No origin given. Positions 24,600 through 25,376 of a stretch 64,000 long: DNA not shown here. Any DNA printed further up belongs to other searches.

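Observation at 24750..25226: ComK-family protein encoded between dnaN and recF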

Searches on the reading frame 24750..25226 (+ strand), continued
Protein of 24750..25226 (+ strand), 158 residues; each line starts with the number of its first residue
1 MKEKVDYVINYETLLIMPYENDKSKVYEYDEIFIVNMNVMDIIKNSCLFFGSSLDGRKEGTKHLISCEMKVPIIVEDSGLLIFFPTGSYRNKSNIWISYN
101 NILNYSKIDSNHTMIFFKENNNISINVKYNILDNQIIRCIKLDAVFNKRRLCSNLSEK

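Call 23: list_cluster_members(proteins=[P0114, P0108, P0012, P0010, P0042, P0048, P0053])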
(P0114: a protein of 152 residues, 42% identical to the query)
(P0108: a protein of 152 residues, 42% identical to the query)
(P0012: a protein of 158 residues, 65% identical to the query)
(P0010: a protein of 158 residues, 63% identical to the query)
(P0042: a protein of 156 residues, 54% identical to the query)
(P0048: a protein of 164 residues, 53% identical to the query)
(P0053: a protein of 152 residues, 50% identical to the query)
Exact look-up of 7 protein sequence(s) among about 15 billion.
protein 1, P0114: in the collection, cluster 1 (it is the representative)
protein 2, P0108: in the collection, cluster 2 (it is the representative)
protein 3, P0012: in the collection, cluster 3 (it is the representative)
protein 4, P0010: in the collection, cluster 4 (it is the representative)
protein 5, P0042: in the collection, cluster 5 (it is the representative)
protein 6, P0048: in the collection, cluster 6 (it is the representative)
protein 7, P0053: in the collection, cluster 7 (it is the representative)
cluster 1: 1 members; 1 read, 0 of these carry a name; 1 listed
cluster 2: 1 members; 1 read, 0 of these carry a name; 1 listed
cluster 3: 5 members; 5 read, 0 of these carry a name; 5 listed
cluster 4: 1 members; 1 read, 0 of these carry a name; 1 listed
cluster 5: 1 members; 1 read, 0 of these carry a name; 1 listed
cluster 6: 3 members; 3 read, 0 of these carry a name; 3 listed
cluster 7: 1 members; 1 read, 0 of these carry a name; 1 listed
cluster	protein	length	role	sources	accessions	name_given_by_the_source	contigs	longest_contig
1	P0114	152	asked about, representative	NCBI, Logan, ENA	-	-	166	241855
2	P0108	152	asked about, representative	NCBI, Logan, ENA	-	-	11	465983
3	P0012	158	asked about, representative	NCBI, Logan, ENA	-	-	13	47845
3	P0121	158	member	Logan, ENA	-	-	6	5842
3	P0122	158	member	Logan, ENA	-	-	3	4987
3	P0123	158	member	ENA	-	-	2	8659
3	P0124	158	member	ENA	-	-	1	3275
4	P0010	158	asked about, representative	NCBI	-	-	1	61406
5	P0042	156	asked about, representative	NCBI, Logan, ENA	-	-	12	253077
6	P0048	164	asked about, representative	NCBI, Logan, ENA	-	-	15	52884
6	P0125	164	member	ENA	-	-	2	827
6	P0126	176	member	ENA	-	-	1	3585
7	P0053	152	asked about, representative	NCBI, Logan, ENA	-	-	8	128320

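Call 33: find_related_loci(query=A3, collection=metagenome_contigs, flank=3500)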
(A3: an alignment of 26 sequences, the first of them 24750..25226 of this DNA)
Query A3 (158 aa) in metagenome_contigs; peptide patterns used: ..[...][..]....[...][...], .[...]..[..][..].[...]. (x = any residue, [..] = any of these).
484 stretches matched a pattern; 262 encode a relative of the query (tblastn E <= 1e-3); the best 80 are kept; 80 distinct loci.
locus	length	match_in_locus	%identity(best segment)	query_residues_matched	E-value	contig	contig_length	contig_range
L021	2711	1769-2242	100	1-158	2e-105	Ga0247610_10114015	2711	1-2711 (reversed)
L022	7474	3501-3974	63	1-158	1e-66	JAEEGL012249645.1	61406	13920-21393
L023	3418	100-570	64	1-157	3e-65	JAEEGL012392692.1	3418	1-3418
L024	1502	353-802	60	1-150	3e-61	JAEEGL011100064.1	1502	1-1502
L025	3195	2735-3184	57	1-150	2e-58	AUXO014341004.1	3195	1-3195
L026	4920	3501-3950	57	1-150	4e-58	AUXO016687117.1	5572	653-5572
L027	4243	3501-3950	57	1-150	3e-57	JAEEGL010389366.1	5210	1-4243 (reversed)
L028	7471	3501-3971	61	1-151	1e-57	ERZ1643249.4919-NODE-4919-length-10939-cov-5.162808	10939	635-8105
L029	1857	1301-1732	54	7-150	3e-52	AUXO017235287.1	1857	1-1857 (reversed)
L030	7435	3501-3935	59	6-150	1e-50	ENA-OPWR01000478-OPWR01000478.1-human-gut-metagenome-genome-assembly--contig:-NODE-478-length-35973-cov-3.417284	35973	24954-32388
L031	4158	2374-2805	54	7-150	3e-50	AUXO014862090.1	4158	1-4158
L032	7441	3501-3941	54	6-149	1e-49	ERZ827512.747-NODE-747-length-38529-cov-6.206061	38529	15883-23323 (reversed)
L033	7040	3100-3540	54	6-149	2e-49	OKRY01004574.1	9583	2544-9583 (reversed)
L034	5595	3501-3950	55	1-150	1e-48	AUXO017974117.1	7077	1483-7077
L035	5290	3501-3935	52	6-150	3e-45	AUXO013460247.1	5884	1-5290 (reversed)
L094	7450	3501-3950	37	3-149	5e-31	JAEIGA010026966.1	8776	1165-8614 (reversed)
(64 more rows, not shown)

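Call 54: predict_structure(alignment_id=A3)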
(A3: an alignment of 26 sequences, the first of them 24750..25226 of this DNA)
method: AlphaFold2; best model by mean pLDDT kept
length: 158 residues; sequences in the alignment: 26
mean_pLDDT: 93.5   pTM: 0.87
mean pLDDT of the five models: 93.5, 92.8, 92.7, 91.7, 89.9
residues with pLDDT >= 90: 133; 70-90: 22; 50-70: 3; < 50: 0
segments of 3 or more residues with pLDDT < 50: none
pLDDT, mean of each block of 10 residues (from residue 1): 92 96 95 96 96 95 93 89 94 93 97 97 97 97 91 73
secondary structure, 60 per line:
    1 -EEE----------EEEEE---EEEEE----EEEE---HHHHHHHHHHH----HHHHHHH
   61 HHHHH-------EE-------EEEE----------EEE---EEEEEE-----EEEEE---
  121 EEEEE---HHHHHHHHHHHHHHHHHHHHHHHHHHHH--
elements in order: E2-4 E15-19 E23-27 E32-35 H39-49 H54-65 E82-85 E96-98 E102-107 E113-117 E121-125 H129-156

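Call 57: fold_search(model_id=the predicted structure, library=pdb)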
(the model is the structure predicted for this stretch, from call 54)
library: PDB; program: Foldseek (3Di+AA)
matches with E <= 10: 829; with E <= 0.001: 0
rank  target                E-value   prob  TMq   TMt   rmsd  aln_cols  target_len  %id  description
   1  3d6w_B                2.5e-02  0.99  0.36  0.48   5.9       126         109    7  LytTr DNA-binding domain of putative methyl-accepting/DNA response regulator from Bacillus cereus. (released 2008-07-15)
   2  3d6w_A                2.9e-02  0.98  0.35  0.48   6.1       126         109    8  LytTr DNA-binding domain of putative methyl-accepting/DNA response regulator from Bacillus cereus. (released 2008-07-15)
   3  3ulc                  3.9e-02  0.38  0.22  0.28   8.4        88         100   14  Crystal structure of the pleckstrin homology domain of Saccharomyces cerevisiae Avo1, a TORC2 subunit, in the P3121 crys (released 2012-04-11)
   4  3gyo                  4.1e-02  0.20  0.23  0.18  12.2       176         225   14  Se-Met Rtt106p (released 2009-12-08)
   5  4cbv_F                4.3e-02  0.93  0.39  0.26   7.0       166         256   14  X-ray structure of full-length ComE from Streptococcus pneumoniae. (released 2014-02-12)
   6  4cbv_D                4.9e-02  0.94  0.39  0.27   6.1       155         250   14  X-ray structure of full-length ComE from Streptococcus pneumoniae. (released 2014-02-12)
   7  4g4k_A                7.4e-02  0.97  0.38  0.56   4.5       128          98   12  Structure of the Staphylococcus aureus AgrA LytTR Domain (released 2012-12-19)
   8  6txq                  7.4e-02  0.54  0.26  0.15   9.5       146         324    9  The high resolution structure of the FERM domain and helical linker of human moesin (released 2020-01-29)
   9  4cbv_A                1.1e-01  0.89  0.39  0.27   5.5       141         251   15  X-ray structure of full-length ComE from Streptococcus pneumoniae. (released 2014-02-12)
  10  2d11_A                1.2e-01  0.44  0.28  0.18   8.0       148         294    9  Crystal structure of the Radixin FERM domain complexed with the NHERF-2 C-terminal tail peptide (released 2006-07-18)
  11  4cbv_E                1.5e-01  0.89  0.42  0.28   5.1       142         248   13  X-ray structure of full-length ComE from Streptococcus pneumoniae. (released 2014-02-12)
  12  7nky_O                1.5e-01  0.16  0.22  0.10  10.8       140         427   11  RNA Polymerase II-Spt4/5-nucleosome-FACT structure (released 2021-07-07)
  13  3tvv_A                1.6e-01  0.13  0.20  0.16  12.6       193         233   11  Structure of the tandem PH domains of Rtt106 (residues 68-315) (released 2012-02-01)
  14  4cbv_C                1.8e-01  0.87  0.42  0.28   5.0       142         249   13  X-ray structure of full-length ComE from Streptococcus pneumoniae. (released 2014-02-12)
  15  6v97_B                1.8e-01  0.47  0.27  0.13   7.5       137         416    8  Kindlin-3 double deletion mutant short form (released 2020-07-22)
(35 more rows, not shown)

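Call 76: search_protein_families(library=pfam, proteins=[L094:1068-2342:+, L094:2587-2997:+, L094:3408-4076:+, L094:4073-4447:-, L094:4654-5265:+, L094:5284-5835:+, L094:6162-7031:-, L094:615-836:+], max_evalue=0.001)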
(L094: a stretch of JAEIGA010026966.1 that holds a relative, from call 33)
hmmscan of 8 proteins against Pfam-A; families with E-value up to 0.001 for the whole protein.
L094:1068-2342:+ (424 aa): 2 families
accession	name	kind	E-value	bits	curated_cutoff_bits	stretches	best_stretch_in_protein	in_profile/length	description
PF01435.24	Peptidase_M48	-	1.3e-39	136.5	20.3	1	210-418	1-185/186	Peptidase family M48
PF16491.10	Peptidase_M48_N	-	1.8e-20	74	27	1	47-206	17-178/179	CAAX prenyl protease N-terminal, five membrane helices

L094:2587-2997:+ (136 aa): 1 family
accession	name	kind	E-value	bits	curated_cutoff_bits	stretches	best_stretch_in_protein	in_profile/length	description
PF02447.22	GntP_permease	-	2.9e-40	138.8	22.5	1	18-133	323-438/440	GntP family permease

L094:3408-4076:+ (222 aa): 1 family
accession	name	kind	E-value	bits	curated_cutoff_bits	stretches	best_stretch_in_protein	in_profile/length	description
PF06338.17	ComK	-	3.5e-53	179.9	22.3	1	33-183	1-152/152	ComK protein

L094:4073-4447:- (124 aa): 0 families

L094:4654-5265:+ (203 aa): 1 family
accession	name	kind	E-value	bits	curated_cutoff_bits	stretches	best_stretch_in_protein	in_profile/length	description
PF09335.16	VTT_dom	-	3.8e-21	76.2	33.9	1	44-161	2-122/123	VTT domain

L094:5284-5835:+ (183 aa): 2 families
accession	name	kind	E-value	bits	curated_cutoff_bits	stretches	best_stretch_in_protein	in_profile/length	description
PF10502.14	Peptidase_S26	-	5.6e-51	173.3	22.9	1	11-174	4-168/168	Signal peptidase, peptidase S26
PF00717.28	Peptidase_S24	-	2.5e-05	24.4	23.3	1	33-91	38-90/116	Peptidase S24-like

L094:6162-7031:- (289 aa): 5 families
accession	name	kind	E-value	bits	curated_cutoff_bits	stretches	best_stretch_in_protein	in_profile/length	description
PF00106.31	adh_short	-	3.9e-40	137.9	26.6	1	31-216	1-192/195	short chain dehydrogenase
PF13561.12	adh_short_C2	-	9.4e-26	91.3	27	1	37-214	1-184/236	Enoyl-(Acyl carrier protein) reductase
PF08659.16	KR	-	5.1e-09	36.7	22.6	1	33-190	3-166/180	KR domain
PF08643.16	DUF1776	-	2.9e-08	33.9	25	1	113-204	104-197/294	Fungal family of unknown function (DUF1776)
PF01370.27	Epimerase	-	1.2e-06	28.6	20.9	1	33-191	1-160/240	NAD dependent epimerase/dehydratase family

L094:615-836:+ (73 aa): 0 families

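Call 81: search_protein_representatives(alignment_id=A3)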
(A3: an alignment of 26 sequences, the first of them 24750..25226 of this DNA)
Query: 26 sequences, 153 profile positions. Proteins with E-value up to 0.001 (for the whole library): 1878; up to 1e-10: 1241; up to 1e-30: 157. The best 150 are listed.
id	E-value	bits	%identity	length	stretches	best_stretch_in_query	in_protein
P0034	6.4e-56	204.4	-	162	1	3-152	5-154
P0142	2.8e-53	195.9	-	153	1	3-152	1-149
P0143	3.9e-53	195.4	-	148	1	3-149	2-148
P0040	3.9e-53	195.4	-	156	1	2-151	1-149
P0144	9.9e-52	190.8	-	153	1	2-150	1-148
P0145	2.5e-51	189.5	-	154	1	3-150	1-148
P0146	1.9e-50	186.7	-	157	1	2-151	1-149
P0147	1.6e-47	177.1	-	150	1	3-149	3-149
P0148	2.2e-47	176.7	-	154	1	2-151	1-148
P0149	6.3e-47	175.2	-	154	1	3-151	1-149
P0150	1.1e-46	174.4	-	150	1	2-149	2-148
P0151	1.3e-46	174.2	-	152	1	3-152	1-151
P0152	5.4e-46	172.2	-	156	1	2-150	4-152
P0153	7.3e-46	171.8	-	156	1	2-150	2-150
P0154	4.2e-45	169.3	-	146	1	2-148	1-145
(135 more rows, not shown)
